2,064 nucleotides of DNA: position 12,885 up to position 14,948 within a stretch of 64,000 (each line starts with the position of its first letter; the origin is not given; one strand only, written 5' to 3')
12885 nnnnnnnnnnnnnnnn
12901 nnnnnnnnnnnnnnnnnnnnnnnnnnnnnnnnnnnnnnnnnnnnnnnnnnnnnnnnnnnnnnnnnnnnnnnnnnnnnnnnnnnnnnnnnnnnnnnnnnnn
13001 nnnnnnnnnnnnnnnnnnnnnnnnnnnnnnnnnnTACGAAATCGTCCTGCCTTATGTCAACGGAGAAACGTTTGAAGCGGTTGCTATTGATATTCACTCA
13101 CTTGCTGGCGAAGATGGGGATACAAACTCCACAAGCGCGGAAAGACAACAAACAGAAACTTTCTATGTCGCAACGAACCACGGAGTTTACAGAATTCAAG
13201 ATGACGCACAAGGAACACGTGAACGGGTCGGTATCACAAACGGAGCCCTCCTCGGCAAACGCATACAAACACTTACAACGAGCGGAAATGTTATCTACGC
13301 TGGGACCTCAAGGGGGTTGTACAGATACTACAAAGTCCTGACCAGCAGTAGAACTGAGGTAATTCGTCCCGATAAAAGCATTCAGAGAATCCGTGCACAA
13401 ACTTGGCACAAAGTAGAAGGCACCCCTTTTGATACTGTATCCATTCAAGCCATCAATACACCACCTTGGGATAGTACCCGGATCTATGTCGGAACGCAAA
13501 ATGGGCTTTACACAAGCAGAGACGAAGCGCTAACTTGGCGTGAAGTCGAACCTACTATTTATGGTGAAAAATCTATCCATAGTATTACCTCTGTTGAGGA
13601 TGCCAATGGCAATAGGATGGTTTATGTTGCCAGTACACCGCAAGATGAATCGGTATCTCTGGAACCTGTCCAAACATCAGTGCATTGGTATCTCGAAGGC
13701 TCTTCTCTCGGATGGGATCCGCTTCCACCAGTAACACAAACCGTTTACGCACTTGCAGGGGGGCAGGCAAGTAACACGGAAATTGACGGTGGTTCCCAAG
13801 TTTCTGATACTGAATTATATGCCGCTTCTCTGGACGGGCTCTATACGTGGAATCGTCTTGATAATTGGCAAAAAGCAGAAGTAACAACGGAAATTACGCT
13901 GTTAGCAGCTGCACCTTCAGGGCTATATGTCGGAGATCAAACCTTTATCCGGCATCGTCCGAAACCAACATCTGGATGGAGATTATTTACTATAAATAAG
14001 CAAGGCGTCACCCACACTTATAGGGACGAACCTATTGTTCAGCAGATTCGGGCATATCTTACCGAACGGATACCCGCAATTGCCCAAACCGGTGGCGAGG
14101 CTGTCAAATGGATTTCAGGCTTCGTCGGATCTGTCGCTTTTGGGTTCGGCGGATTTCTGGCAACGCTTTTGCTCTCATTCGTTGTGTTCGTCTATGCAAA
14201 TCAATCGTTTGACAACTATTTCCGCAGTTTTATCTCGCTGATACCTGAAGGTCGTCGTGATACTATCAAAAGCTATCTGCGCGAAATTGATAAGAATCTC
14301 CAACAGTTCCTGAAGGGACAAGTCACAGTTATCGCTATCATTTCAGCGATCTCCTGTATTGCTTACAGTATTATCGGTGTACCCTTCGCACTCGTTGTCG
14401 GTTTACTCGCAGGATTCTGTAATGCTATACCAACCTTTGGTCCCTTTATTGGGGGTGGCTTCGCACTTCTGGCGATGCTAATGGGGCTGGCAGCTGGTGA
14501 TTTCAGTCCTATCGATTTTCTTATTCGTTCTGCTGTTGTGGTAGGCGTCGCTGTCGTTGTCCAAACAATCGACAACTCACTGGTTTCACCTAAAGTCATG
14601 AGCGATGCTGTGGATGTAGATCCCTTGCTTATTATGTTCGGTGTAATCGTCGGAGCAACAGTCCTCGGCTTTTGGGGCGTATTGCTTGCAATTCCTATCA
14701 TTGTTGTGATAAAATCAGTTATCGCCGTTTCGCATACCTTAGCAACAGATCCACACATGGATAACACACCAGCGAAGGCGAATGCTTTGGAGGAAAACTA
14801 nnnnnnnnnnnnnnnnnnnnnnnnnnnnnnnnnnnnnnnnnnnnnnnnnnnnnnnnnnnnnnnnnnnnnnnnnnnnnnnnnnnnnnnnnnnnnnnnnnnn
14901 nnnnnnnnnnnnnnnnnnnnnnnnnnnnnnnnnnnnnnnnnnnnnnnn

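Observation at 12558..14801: AI-2E-family transporter interrupted by a ~330-aa periplasmic beta-propeller-like module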

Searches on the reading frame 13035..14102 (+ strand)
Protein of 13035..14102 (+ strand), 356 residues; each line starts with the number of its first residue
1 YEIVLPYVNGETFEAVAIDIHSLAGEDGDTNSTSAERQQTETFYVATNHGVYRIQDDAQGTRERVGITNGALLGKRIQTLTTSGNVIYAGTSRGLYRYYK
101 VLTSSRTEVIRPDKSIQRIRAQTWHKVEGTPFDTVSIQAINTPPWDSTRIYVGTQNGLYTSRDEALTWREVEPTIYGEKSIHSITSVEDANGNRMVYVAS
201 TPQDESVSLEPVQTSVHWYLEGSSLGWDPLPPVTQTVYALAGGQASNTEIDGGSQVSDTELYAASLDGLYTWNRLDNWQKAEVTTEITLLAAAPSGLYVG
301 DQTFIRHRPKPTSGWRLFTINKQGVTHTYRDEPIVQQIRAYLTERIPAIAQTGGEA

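Call 3: search_protein_families(library=pfam, proteins=[window:13050-14100:+], max_evalue=1)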
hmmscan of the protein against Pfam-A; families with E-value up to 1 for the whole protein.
window:13050-14100:+ (350 aa): 4 families
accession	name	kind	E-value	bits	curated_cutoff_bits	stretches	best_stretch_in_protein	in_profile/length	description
PF23366.1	Beta-prop_HVO_0234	-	0.0017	18.4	27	1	27-93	117-172/274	HVO_0234-like, beta propeller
PF15902.12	Sortilin-Vps10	-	0.01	15.1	33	1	117-194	11-87/446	Sortilin, neurotensin receptor 3,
PF05808.16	Podoplanin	-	0.027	15.2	30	1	25-74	63-112/135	Podoplanin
PF07959.18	Fucose_pyrophosphorylase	-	0.039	13.3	34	0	101-180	207-276/418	Fucose pyrophosphorylase domain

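Call 4: search_protein_families(library=ncbifam, proteins=[window:13050-14100:+], max_evalue=1)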
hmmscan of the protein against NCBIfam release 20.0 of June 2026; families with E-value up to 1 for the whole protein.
window:13050-14100:+ (350 aa): 2 families
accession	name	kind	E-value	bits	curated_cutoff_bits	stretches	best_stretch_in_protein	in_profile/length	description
NF045728.1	glycosyl_F510_1955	equivalog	1.1e-09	38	175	1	116-170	124-177/246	F510_1955 family glycosylhydrolase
NF052228.1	T9SS_PorZ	equivalog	2.9e-05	22.7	260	2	107-194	346-434/757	type IX secretion system anionic LPS delivery protein PorZ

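Call 17: search_protein_representatives(protein=window:13035-14102:+)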
Query: 356 residues. Proteins with E-value up to 0.001 (for the whole library): 876; up to 1e-10: 43; up to 1e-30: 10. The best 150 are listed.
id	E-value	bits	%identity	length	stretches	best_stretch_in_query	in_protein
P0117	6.1e-106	370.8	56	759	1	1-356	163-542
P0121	1.5e-59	218.3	65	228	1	13-175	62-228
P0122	2.9e-53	197.6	65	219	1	214-355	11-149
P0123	8.3e-49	183.0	82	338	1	252-356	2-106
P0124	4.1e-46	174.1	55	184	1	5-179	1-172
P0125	1.9e-44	168.6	48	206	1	12-205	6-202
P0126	3.2e-39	151.4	39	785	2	56-354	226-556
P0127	6.7e-36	140.5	66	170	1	175-298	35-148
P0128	2.8e-34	135.2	64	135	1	121-225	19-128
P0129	7.7e-34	133.7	57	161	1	31-147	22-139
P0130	2.5e-28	115.6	39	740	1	1-356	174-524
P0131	5.2e-22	94.8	46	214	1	39-232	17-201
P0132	3.2e-21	92.2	31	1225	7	127-172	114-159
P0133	5.6e-18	81.6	38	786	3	37-181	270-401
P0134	2.9e-17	79.2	35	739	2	40-200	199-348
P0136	7.1e-16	74.7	32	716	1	36-355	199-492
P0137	8.2e-14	67.9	29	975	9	139-184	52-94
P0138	1.6e-13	66.9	32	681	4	121-180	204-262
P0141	4.4e-13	65.5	26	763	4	105-174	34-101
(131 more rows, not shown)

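Call 19: search_protein_families(library=pfam, proteins=[P0126, P0130, P0133, P0134, P0136, P0132, P0137, P0138, P0141], max_evalue=0.01)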
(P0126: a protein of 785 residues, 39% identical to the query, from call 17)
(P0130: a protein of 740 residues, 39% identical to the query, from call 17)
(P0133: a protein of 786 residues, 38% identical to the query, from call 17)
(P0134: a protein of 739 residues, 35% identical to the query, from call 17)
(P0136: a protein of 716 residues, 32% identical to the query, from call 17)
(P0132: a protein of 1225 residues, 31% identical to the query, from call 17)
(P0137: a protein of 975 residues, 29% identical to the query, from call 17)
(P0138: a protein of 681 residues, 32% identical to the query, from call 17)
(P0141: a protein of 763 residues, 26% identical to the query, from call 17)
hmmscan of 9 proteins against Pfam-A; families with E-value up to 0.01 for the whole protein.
P0126 (785 aa): 1 family
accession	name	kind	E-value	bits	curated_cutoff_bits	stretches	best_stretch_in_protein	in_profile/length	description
PF01594.21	AI-2E_transport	-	1e-42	146.9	34.3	2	562-768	129-325/327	AI-2E family transporter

P0130 (740 aa): 1 family
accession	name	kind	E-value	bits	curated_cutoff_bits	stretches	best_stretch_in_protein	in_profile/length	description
PF01594.21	AI-2E_transport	-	2.3e-39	135.9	34.3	1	498-733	101-324/327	AI-2E family transporter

P0133 (786 aa): 2 families
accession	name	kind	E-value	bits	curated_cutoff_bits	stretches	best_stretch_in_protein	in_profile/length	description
PF01594.21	AI-2E_transport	-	3.5e-38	132.1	34.3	2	563-775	121-324/327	AI-2E family transporter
PF15902.12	Sortilin-Vps10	-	0.0024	17.2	33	1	378-461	3-89/446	Sortilin, neurotensin receptor 3,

P0134 (739 aa): 3 families
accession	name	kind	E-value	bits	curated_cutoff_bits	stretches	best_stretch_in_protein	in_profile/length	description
PF01594.21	AI-2E_transport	-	1.2e-41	143.4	34.3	2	500-725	112-325/327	AI-2E family transporter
PF02012.26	BNR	-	0.00075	19.6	27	0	304-314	1-11/12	BNR/Asp-box repeat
PF15902.12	Sortilin-Vps10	-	0.0037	16.6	33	0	303-365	3-60/446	Sortilin, neurotensin receptor 3,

P0136 (716 aa): 5 families
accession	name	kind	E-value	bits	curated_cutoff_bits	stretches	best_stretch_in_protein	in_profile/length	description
PF01594.21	AI-2E_transport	-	2.6e-43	148.9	34.3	1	470-706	99-325/327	AI-2E family transporter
PF15902.12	Sortilin-Vps10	-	2.4e-05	23.8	33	1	307-393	3-89/446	Sortilin, neurotensin receptor 3,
PF14870.12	PSII_BNR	-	7.3e-05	22.6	27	1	315-468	7-157/303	Photosynthesis system II assembly factor YCF48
PF24796.1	WDR55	-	0.0015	18.1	200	1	194-434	11-240/296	WDR55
PF19755.4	DUF6242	-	0.0049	17.2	29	0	303-361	163-217/217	Domain of unknown function (DUF6242)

P0132 (1225 aa): 20 families
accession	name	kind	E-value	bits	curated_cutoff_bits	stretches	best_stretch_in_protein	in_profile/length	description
PF22544.2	HYDIN_VesB_CFA65-like_Ig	-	1.1e-38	131.9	25.5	4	721-816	1-98/100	HYDIN/CFA65/VesB-like, Ig-like domain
PF15780.11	ASH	-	3.4e-25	88.5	27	3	832-911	12-92/98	Abnormal spindle-like microcephaly-assoc'd, ASPM-SPD-2-Hydin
PF22073.2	Cep192_D4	-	1.4e-23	83.6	35.5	2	928-1031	2-111/112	Cep192 domain 4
PF15902.12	Sortilin-Vps10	-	6.6e-22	78.3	33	3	316-411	3-111/446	Sortilin, neurotensin receptor 3,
PF22067.2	Cep192_D3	-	2.5e-21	76.1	27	2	737-809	17-87/99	Cep192 domain 3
PF02012.26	BNR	-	4.4e-19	65.7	27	0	401-411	2-12/12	BNR/Asp-box repeat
PF12371.14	TMEM131_like_N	-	9.7e-19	67.8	28.8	1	931-1013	2-82/84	Transmembrane protein 131-like N-terminal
PF24507.1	Ig_CFAP65_4th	-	4.8e-11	43.3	27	1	870-919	23-72/76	CFAP65, fourth Ig-like domain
PF14870.12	PSII_BNR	-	5e-09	36.3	27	1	475-580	32-139/303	Photosynthesis system II assembly factor YCF48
PF07610.17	DUF1573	-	1.6e-08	34.9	26.1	1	933-1015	4-83/98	Protein of unknown function (DUF1573)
PF09134.16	Invasin_D3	-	1.7e-08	35.3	33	1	620-707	3-85/98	Invasin, domain 3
PF13860.13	FlgD_ig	-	3.7e-07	30.5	27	1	1163-1208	24-72/79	FlgD Ig-like domain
PF25249.1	Ig_CFAP65_7th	-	3.2e-06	27.4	28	1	831-909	6-85/120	CFAP65, seventh Ig-like domain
PF02369.22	Big_1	-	4.8e-06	27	34.9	1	622-713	2-89/93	Bacterial Ig-like domain (group 1)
PF24798.1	Ig-CFAP74_4th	-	4.8e-05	23.9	28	0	727-793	3-70/95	CFAP74 forth Ig-like domain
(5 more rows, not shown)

P0137 (975 aa): 10 families
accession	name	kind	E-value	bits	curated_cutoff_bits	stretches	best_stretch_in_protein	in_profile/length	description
PF07833.16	Cu_amine_oxidN1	-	1.7e-35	121.7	24.2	1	859-971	1-108/108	Copper amine oxidase N-terminal domain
PF15902.12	Sortilin-Vps10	-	7.2e-31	107.9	33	4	436-504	3-72/446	Sortilin, neurotensin receptor 3,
PF09136.16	Glucodextran_B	-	3.3e-30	104.3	27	2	758-839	1-80/83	Glucodextranase, domain B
PF14870.12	PSII_BNR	-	9.8e-18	64.9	27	3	425-538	29-138/303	Photosynthesis system II assembly factor YCF48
PF17957.7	Big_7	-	7.9e-09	36.5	24.1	1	670-732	1-69/70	Bacterial Ig domain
PF02012.26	BNR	-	1.3e-06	27.9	27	0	386-394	2-10/12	BNR/Asp-box repeat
PF19077.6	Big_13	-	1e-05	26.4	27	0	715-743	61-91/102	Bacterial Ig-like domain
PF12044.14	Metallopep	-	0.00049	19.2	27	0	761-846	3-95/427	Putative peptidase family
PF13750.12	Big_3_3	-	0.00058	20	27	1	723-800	11-92/157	Bacterial Ig-like domain (group 3)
PF10647.15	Gmad1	-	0.01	16.2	20.5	0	495-545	195-244/251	Lipoprotein LpqB beta-propeller domain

P0138 (681 aa): 3 families
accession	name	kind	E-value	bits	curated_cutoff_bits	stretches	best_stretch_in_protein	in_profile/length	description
PF15902.12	Sortilin-Vps10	-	7.1e-24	84.8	33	4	281-363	3-86/446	Sortilin, neurotensin receptor 3,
PF14870.12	PSII_BNR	-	3.1e-10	40.2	27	1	219-365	20-165/303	Photosynthesis system II assembly factor YCF48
PF02012.26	BNR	-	6e-05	22.9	27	0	146-157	1-12/12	BNR/Asp-box repeat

P0141 (763 aa): 4 families
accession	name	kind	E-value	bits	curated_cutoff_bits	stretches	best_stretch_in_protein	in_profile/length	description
PF15902.12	Sortilin-Vps10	-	7.6e-28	97.9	33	3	288-436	3-109/446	Sortilin, neurotensin receptor 3,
PF02012.26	BNR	-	7.9e-12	43.7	27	0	546-555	3-12/12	BNR/Asp-box repeat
PF14870.12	PSII_BNR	-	7.1e-07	29.2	27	0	606-706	40-140/303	Photosynthesis system II assembly factor YCF48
PF13810.12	DUF4185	-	0.0025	17.5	39.5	0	539-588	125-182/309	Domain of unknown function (DUF4185)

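Call 41: search_protein_families(library=pfam, alignment_id=A3, max_evalue=0.1)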
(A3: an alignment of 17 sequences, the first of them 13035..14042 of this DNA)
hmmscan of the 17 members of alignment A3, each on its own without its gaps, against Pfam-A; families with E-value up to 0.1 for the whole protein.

A. member 1, window:13035-14042:+ (336 aa): 4 families
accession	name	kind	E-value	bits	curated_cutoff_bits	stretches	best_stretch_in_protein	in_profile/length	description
PF23366.1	Beta-prop_HVO_0234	-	0.0016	18.5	27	0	31-98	116-172/274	HVO_0234-like, beta propeller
PF15902.12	Sortilin-Vps10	-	0.0095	15.2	33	1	122-199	11-87/446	Sortilin, neurotensin receptor 3,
PF05808.16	Podoplanin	-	0.028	15.2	30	1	30-79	63-112/135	Podoplanin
PF07959.18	Fucose_pyrophosphorylase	-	0.034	13.5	34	0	106-185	207-276/418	Fucose pyrophosphorylase domain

B. families by the number of members that match (of 17 scanned): 18 families
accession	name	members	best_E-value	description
PF15902.12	Sortilin-Vps10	13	5.1e-06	Sortilin, neurotensin receptor 3,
PF00780.28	CNH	7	0.0045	CNH domain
PF23366.1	Beta-prop_HVO_0234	4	0.0016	HVO_0234-like, beta propeller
PF14870.12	PSII_BNR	3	8.5e-06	Photosynthesis system II assembly factor YCF48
PF02012.26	BNR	3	9.2e-05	BNR/Asp-box repeat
PF07959.18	Fucose_pyrophosphorylase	2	0.0064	Fucose pyrophosphorylase domain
PF10647.15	Gmad1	2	0.036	Lipoprotein LpqB beta-propeller domain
PF16819.11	DUF5074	2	0.039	Domain of unknown function (DUF5074)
PF24796.1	WDR55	1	0.00014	WDR55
PF19755.4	DUF6242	1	0.0002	Domain of unknown function (DUF6242)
PF15899.11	BNR_6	1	0.022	BNR-Asp box repeat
PF24316.1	Tli3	1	0.022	T6SS Tli3 immunity protein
PF05808.16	Podoplanin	1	0.028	Podoplanin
PF13810.12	DUF4185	1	0.041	Domain of unknown function (DUF4185)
PF13088.12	BNR_2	1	0.044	BNR repeat-like domain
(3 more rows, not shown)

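Call 44: predict_structure(alignment_id=A3)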
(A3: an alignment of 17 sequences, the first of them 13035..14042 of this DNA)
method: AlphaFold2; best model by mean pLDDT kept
length: 336 residues; sequences in the alignment: 17
mean_pLDDT: 81.5   pTM: 0.82
mean pLDDT of the five models: 81.5, 81.1, 81.0, 79.7, 76.8
residues with pLDDT >= 90: 156; 70-90: 117; 50-70: 28; < 50: 35
segments of 3 or more residues with pLDDT < 50: 1-6, 24-37, 205-208, 246-256
pLDDT, mean of each block of 10 residues (from residue 1): 52 92 46 48 92 83 89 93 94 95 76 83 93 92 92 94 91 79 91 91 61 86 87 87 58 51 92 84 83 91 91 88 73 65
secondary structure, 60 per line:
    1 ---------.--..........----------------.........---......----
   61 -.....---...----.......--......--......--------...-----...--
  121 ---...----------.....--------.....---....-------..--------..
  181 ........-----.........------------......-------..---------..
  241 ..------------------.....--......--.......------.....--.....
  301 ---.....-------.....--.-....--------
elements in order: E13-22 E39-47 E51-56 E62-66 E77-83 E86-91 E94-99 E108-110 E116-118 E124-126 E137-141 E150-154 E158-161 E179-188 E194-202 E215-220 E239-242 E261-265 E268-273 E276-282 E289-293 E296-300 E304-308 E316-320 H325-328

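Call 48: fold_search(model_id=the predicted structure, library=pdb)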
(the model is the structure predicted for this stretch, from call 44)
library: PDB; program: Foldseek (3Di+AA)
matches with E <= 10: 919; with E <= 0.001: 400
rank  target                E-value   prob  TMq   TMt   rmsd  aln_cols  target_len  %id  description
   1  8dvm_A                1.3e-08  1.00  0.33  0.20  23.4       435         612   12  Crystal structure of LRP6 E3E4 in complex with disulfide constrained peptide E3.6 (released 2023-03-29)
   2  8iqg_B                6.0e-08  1.00  0.41  0.38  11.2       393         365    9  Cryo-EM structure of the monomeric human CAF1-H3-H4 complex (released 2023-08-16)
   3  7mq8_LT               3.3e-07  1.00  0.42  0.20   8.9       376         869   12  Cryo-EM structure of the human SSU processome, state pre-A1 (released 2021-09-22)
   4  7y5u_B                4.0e-07  1.00  0.45  0.41  10.2       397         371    9  Cryo-EM structure of the monomeric human CAF1LC-H3-H4 complex (released 2023-08-16)
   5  5tf2                  6.4e-07  1.00  0.41  0.40  10.6       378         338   10  CRYSTAL STRUCTURE OF THE WD40 DOMAIN OF THE HUMAN PROLACTIN REGULATORY ELEMENT-BINDING PROTEIN (released 2016-11-23)
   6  6p2k_B                8.8e-07  1.00  0.46  0.22   5.8       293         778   18  Crystal structure of AFV00434, an ancestral GH74 enzyme (released 2019-07-31)
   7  7y60_L                8.8e-07  1.00  0.41  0.39  10.4       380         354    6  Cryo-EM structure of human CAF1LC bound right-handed Di-tetrasome (released 2023-08-16)
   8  6elz_p                1.1e-06  1.00  0.45  0.50   5.8       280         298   13  State E (TAP-Flag-Ytm1 E80A) - Visualizing the assembly pathway of nucleolar pre-60S ribosomes (released 2017-12-27)
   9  6p2k_A                1.2e-06  1.00  0.48  0.24   9.5       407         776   13  Crystal structure of AFV00434, an ancestral GH74 enzyme (released 2019-07-31)
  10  3vl1_A                1.3e-06  1.00  0.46  0.38   7.7       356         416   12  Crystal structure of yeast Rpn14 (released 2012-05-02)
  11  5oj3_A                1.4e-06  1.00  0.44  0.46   8.0       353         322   13  YCF48 from Cyanidioschyzon merolae (released 2018-08-08)
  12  7kn8_A                1.9e-06  1.00  0.47  0.25  10.1       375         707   14  Crystal structure of the GH74 xyloglucanase from Xanthomonas campestris (Xcc1752) (released 2021-05-26)
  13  6mgl_A                2.3e-06  1.00  0.49  0.24   5.9       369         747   15  Crystal structure of the catalytic domain from GH74 enzyme PoGH74 from Paenibacillus odorifer, D60A mutant in complex  (released 2019-01-23)
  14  7y5k_B                2.5e-06  1.00  0.42  0.38  10.5       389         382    8  Crystal structure of human CAF-1 core complex in spacegroup C2221 (released 2023-08-16)
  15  8hmf_D                2.5e-06  1.00  0.35  0.11  16.1       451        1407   10  head module state 2 of Tetrahymena IFT-A (released 2023-06-14)
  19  8iqf_B                3.0e-06  1.00  0.44  0.41   9.3       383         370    8  Cryo-EM structure of the dimeric human CAF1-H3-H4 complex (released 2023-08-16)
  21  8iqf_G                3.5e-06  1.00  0.46  0.42   9.0       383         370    9  Cryo-EM structure of the dimeric human CAF1-H3-H4 complex (released 2023-08-16)
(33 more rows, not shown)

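Call 56: find_encoding_contigs(protein=P0134, flank=5000, max_places=2)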
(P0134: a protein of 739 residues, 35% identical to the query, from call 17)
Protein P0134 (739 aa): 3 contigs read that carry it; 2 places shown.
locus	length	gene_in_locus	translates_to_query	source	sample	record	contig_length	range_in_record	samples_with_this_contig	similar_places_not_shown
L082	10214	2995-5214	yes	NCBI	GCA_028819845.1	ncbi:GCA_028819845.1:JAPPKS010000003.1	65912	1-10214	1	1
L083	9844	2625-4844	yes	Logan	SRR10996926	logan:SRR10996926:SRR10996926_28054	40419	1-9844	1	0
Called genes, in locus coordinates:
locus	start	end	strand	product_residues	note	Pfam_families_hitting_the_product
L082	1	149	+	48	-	?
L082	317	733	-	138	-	PF13683:rve_3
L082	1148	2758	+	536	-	PF00375:SDF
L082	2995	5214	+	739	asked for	PF01594:AI-2E_transport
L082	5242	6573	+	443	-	PF00071:Ras (faint), PF01926:MMR_HSR1, PF02421:FeoB_N, PF00009:GTP_EFTU, PF01926:MMR_HSR1, PF02421:FeoB_N, PF04548:AIG1 (weak), PF14714:KH_dom-like, +5 more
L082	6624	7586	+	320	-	PF08240:ADH_N, PF00107:ADH_zinc_N, PF13602:ADH_zinc_N_2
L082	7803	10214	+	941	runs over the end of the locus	-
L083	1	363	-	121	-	?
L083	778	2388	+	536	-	PF00375:SDF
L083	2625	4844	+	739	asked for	PF01594:AI-2E_transport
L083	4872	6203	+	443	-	PF00071:Ras (faint), PF01926:MMR_HSR1, PF02421:FeoB_N, PF00009:GTP_EFTU, PF01926:MMR_HSR1, PF02421:FeoB_N, PF04548:AIG1 (weak), PF14714:KH_dom-like, +5 more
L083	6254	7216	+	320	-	PF08240:ADH_N, PF00107:ADH_zinc_N, PF13602:ADH_zinc_N_2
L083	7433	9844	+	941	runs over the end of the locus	-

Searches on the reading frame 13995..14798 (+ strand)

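Call 29: search_protein_families(library=pfam, proteins=[window:13995-14798:+], max_evalue=0.01)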
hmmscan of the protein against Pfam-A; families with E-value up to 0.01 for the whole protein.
window:13995-14798:+ (268 aa): 1 family
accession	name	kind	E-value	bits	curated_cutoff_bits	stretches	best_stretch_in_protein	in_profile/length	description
PF01594.21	AI-2E_transport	-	3.4e-37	128.8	34.3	1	36-244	125-324/327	AI-2E family transporter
